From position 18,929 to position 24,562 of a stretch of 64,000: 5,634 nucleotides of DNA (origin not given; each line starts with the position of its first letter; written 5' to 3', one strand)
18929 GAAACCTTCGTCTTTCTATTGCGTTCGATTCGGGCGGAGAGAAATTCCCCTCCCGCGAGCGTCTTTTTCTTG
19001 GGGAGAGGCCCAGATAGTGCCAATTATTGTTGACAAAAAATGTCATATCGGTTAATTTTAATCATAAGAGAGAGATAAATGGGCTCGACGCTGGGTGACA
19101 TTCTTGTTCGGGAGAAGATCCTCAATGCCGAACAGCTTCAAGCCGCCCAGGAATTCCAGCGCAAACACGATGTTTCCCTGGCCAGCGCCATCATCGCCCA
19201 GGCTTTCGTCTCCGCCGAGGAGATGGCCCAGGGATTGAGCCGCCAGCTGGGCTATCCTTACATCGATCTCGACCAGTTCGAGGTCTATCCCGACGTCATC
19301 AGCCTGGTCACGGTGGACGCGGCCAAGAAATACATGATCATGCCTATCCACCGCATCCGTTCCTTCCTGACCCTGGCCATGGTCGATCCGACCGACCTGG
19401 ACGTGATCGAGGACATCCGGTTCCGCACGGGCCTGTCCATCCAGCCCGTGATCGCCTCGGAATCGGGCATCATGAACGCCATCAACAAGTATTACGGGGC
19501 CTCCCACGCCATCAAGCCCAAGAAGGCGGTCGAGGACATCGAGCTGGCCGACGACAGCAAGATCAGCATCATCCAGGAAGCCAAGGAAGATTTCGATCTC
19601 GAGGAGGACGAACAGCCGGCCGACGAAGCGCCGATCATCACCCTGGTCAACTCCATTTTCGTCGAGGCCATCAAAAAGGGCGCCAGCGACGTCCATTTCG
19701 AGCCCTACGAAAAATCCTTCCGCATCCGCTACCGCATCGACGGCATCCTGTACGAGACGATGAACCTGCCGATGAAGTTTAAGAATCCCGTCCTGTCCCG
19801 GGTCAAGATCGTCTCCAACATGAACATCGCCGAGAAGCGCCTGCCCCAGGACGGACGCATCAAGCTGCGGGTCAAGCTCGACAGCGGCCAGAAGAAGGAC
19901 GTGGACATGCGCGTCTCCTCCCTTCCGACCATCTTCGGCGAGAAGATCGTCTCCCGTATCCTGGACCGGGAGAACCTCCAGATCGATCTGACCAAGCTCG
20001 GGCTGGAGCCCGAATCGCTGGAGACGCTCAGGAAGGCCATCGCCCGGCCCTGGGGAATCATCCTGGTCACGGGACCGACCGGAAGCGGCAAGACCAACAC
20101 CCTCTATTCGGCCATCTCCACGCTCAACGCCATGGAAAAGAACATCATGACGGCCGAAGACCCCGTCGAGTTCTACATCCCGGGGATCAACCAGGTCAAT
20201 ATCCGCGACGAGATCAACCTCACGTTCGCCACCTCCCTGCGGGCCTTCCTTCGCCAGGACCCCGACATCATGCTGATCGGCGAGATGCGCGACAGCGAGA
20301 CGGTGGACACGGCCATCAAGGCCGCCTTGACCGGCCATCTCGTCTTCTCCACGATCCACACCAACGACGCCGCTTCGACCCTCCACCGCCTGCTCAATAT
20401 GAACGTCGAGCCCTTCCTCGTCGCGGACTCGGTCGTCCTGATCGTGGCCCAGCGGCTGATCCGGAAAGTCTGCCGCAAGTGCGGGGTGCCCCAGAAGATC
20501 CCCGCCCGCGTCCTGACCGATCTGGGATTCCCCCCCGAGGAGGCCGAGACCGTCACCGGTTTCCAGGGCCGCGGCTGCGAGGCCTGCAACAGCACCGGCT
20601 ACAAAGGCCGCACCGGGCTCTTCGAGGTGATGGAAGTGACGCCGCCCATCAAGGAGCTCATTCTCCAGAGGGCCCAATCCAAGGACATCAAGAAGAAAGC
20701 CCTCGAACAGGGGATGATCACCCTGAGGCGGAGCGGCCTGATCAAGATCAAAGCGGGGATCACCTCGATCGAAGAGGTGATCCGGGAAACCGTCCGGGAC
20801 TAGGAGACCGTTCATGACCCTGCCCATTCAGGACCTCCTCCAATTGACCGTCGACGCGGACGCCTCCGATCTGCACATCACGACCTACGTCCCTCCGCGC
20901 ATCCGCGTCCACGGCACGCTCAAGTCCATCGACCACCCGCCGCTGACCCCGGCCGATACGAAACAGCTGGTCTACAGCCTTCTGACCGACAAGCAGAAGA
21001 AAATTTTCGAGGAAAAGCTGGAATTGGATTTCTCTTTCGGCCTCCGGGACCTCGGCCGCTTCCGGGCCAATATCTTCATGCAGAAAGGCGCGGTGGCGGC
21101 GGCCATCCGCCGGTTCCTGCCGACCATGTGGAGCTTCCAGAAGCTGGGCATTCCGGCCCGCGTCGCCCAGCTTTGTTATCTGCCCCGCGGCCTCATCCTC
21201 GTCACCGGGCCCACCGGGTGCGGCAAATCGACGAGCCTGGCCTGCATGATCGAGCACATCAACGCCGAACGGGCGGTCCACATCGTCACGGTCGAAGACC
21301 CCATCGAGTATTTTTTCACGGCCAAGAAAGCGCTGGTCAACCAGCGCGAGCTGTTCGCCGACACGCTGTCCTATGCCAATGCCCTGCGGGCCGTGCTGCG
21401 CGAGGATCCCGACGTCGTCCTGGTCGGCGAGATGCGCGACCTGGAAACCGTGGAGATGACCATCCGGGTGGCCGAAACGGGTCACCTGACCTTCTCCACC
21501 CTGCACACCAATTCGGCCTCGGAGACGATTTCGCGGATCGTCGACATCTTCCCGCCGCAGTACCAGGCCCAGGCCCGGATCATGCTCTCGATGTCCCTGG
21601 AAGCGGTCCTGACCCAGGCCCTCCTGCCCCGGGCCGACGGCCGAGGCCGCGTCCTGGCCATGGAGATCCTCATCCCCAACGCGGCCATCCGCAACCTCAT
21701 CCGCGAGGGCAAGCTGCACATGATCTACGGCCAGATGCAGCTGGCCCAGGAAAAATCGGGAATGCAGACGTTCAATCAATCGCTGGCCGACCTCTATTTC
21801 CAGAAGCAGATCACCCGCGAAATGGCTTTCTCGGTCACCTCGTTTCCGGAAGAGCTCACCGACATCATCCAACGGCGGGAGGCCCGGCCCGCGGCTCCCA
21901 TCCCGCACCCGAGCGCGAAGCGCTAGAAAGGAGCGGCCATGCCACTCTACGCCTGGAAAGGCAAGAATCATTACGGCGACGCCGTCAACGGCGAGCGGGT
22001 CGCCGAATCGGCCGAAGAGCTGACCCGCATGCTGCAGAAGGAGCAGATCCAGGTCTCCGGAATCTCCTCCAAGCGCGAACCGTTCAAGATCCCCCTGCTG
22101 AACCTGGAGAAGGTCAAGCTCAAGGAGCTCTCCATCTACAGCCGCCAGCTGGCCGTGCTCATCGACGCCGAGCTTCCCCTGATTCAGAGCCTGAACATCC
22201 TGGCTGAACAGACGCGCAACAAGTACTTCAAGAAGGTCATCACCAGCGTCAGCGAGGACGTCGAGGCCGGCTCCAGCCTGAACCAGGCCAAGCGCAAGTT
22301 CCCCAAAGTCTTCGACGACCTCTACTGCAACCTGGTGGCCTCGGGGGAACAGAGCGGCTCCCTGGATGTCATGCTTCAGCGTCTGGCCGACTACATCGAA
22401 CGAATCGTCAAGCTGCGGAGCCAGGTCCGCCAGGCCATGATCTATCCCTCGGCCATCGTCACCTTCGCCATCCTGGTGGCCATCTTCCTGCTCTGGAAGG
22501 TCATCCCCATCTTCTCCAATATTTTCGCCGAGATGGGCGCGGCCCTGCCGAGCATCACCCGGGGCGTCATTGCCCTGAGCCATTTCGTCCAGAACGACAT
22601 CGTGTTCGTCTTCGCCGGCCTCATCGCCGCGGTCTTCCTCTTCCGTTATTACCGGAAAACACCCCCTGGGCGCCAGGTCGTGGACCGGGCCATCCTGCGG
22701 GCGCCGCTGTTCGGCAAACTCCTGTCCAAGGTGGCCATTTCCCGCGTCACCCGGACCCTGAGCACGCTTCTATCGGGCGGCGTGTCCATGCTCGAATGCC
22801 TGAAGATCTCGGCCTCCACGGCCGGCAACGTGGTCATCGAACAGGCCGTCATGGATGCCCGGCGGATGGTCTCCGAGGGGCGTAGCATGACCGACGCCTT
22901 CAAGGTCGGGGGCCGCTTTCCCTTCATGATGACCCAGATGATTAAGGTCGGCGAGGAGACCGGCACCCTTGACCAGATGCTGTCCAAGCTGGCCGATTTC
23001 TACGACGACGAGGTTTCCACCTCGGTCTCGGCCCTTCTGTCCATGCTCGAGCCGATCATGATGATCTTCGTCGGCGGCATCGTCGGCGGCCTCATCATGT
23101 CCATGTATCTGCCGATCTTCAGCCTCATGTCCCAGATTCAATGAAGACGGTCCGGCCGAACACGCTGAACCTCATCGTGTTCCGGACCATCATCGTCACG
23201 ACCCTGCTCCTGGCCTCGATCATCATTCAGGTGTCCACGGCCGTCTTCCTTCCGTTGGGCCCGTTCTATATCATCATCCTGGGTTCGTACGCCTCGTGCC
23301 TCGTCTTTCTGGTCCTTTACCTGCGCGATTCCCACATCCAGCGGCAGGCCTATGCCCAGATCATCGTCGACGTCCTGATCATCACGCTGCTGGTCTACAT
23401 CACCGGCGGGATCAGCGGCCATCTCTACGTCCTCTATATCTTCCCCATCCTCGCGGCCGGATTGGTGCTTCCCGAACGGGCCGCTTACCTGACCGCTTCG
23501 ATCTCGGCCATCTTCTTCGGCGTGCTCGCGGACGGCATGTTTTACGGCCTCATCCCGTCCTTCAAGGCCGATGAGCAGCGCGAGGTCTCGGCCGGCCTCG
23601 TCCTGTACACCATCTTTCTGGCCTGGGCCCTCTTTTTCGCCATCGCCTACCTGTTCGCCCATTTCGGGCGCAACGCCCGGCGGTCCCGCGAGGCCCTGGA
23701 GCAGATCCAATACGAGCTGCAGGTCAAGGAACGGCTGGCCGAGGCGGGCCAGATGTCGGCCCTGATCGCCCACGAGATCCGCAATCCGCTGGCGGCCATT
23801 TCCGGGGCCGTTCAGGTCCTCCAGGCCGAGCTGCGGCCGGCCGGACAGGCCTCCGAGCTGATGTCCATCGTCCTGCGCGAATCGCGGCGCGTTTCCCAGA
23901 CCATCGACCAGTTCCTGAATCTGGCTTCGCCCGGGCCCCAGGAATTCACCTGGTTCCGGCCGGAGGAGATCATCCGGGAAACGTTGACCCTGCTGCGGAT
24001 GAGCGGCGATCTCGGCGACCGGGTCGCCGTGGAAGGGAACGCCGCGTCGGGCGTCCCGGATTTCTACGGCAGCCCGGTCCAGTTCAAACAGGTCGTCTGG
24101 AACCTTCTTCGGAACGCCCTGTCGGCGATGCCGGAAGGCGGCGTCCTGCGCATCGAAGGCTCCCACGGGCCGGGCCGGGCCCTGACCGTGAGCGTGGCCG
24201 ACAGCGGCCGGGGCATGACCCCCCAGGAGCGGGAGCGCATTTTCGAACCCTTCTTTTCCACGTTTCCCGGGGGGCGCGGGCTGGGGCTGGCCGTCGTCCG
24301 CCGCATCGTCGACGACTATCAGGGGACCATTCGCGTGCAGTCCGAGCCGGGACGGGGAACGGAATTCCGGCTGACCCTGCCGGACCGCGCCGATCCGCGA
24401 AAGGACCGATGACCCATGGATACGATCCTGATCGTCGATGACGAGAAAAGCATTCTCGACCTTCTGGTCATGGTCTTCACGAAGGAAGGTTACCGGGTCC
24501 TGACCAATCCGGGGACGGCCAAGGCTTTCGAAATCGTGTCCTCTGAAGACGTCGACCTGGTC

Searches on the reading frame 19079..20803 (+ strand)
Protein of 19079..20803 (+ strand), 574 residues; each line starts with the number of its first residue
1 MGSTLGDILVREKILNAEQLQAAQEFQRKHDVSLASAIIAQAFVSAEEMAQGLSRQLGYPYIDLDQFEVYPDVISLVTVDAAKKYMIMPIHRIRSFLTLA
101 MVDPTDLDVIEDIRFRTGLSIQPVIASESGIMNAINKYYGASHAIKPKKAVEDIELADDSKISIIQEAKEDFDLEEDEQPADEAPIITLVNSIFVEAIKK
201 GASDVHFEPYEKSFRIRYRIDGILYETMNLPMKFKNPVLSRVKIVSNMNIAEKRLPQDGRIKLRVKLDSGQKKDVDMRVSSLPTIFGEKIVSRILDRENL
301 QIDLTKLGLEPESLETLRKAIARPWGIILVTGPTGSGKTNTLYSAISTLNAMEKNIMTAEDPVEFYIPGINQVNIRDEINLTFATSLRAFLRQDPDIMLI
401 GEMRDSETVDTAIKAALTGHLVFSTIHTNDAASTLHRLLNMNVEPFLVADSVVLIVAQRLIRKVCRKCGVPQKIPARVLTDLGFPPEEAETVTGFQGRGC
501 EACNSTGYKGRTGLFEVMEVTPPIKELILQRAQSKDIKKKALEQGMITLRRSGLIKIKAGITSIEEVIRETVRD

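Call 9: search_protein_families(library=pfam, proteins=[window:19079-20803:+], max_evalue=0.0001)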
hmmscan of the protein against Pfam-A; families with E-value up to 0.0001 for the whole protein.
window:19079-20803:+ (574 aa): 2 families
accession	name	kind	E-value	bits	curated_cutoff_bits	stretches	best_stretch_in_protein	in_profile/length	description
PF00437.27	T2SSE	-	1.5e-132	442.2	24.9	1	181-569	3-370/370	Type II/IV secretion system protein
PF05157.20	MshEN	-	8.7e-23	80.6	23.1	1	57-143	1-88/90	MshEN domain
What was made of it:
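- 19079..20803 (+): pilB, the assembly ATPase (MshEN + T2SSE domains). Pfam PF00437 at 1.5e-132 and PF05157 (call 9).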

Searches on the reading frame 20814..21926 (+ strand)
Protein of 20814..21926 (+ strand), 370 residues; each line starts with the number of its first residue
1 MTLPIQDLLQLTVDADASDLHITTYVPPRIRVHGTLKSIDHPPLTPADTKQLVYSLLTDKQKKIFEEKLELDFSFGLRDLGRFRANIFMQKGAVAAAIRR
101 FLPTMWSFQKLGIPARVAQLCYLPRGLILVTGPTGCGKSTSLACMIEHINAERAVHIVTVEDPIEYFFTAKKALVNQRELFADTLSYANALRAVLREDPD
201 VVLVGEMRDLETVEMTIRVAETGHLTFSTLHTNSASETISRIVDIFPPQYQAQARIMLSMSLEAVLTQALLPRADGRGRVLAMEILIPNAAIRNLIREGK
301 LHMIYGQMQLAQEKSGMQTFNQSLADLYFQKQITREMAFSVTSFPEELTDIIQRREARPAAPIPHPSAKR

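Call 9: search_protein_families(library=pfam, proteins=[window:20814-21926:+], max_evalue=0.0001)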
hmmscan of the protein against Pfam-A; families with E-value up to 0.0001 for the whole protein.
window:20814-21926:+ (370 aa): 2 families
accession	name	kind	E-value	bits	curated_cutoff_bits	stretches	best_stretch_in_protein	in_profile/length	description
PF00437.27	T2SSE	-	1.6e-50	172.3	24.9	1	7-280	14-287/370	Type II/IV secretion system protein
PF13191.12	AAA_16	-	7e-05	23.8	32.6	0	126-216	25-103/167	AAA ATPase domain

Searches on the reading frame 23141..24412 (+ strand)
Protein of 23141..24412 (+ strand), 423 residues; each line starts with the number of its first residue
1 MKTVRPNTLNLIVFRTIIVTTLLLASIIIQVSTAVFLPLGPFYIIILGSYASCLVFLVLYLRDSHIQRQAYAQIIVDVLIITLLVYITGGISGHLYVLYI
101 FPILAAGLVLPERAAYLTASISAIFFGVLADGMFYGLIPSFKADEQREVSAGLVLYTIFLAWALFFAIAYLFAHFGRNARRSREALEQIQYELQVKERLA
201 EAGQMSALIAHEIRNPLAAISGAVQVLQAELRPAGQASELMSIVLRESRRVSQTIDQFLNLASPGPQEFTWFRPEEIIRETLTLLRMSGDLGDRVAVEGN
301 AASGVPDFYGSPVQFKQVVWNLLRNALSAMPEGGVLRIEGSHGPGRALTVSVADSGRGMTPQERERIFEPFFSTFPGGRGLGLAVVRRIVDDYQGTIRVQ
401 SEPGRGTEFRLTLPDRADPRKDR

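Call 5: search_protein_families(library=pfam, proteins=[window:23141-24412:+], max_evalue=0.01)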
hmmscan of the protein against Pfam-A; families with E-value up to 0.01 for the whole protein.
window:23141-24412:+ (423 aa): 5 families
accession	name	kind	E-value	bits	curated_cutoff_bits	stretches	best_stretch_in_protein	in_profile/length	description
PF02518.31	HATPase_c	-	3.9e-28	98.5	26.4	1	312-416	3-110/111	Histidine kinase-, DNA gyrase B-, and HSP90-like ATPase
PF25323.1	6TM_PilS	-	2.4e-14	53.9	27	1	9-184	12-187/189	PilS-like transmembrane domain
PF00512.31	HisKA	-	5.4e-14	52.4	26.9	1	203-264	3-63/66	His Kinase A (phospho-acceptor) domain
PF13581.12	HATPase_c_2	-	3.6e-05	24.2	27.4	1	335-411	55-125/127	Histidine kinase-like ATPase domain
PF14501.12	HATPase_c_5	-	0.0042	17.4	22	1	318-402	9-91/102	GHKL domain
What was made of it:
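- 23141..24412 (+): pilS, the sensor histidine kinase. Pfam 6TM_PilS (PF25323), HisKA and HATPase_c (call 5).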

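Call 10: search_protein_families(library=ncbifam, proteins=[window:23141-24412:+], max_evalue=0.001)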
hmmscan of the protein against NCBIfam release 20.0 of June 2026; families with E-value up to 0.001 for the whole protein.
window:23141-24412:+ (423 aa): 83 families (the best 25 are shown)
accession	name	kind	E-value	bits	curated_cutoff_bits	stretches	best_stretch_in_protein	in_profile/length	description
NF008468.0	PRK11360.1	equivalog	3.3e-58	197.5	646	1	187-417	381-610/616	two-component system sensor histidine kinase AtoS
NF007688.0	PRK10364.1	equivalog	1.1e-51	176.1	479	1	142-421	186-457/460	two-component system sensor histidine kinase ZraS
NF010411.0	PRK13837.1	equivalog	2.6e-46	158.1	647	1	168-417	418-677/828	two-component system VirA-like sensor kinase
NF053867.1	SprKinKinDBac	equivalog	8.8e-38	130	775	1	157-415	250-497/500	sporulation kinase KinD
NF052574.1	HisKinEspCMyxo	equivalog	1.7e-31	109.2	1200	1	182-415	397-637/785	serine histidine kinase EspC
NF046044.1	PnpS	equivalog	3.1e-31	108.8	400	1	209-414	177-390/390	two-component system histidine kinase PnpS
NF006800.0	PRK09303.1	equivalog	5.9e-28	97.9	342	1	189-414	138-376/383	histidine kinase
NF038348.1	T2SS_HK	subfamily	7.7e-28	97.2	450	2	304-416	461-574/574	histidine kinase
TIGR02966.1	phoR_proteo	equivalog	9.2e-28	97.2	334.2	1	207-412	119-332/333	phosphate regulon sensor histidine kinase PhoR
NF008312.0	PRK11100.1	equivalog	1.3e-26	93.5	356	1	181-415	238-474/477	two-component system sensor histidine kinase CreC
NF033792.0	ActS_PrrB_HisK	equivalog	5.2e-26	91.5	350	1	11-385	13-387/423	ActS/PrrB/RegB family redox-sensitive histidine kinase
NF046020.1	HisKinCckABruc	equivalog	2.2e-25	88.7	1000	1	194-416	472-708/868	cell cycle histidine kinase CckA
NF008293.1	PRK11073.1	equivalog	3.3e-25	89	240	1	194-414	122-346/349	nitrogen regulation protein NR(II)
NF052573.1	HisKinEspAMyxo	equivalog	6.6e-24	84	1400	1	187-413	369-609/755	serine histidine kinase EspA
NF041735.1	hist_kin_RppB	equivalog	1.5e-23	83.3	400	1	203-414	217-438/438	two-component system sensor histidine kinase RppB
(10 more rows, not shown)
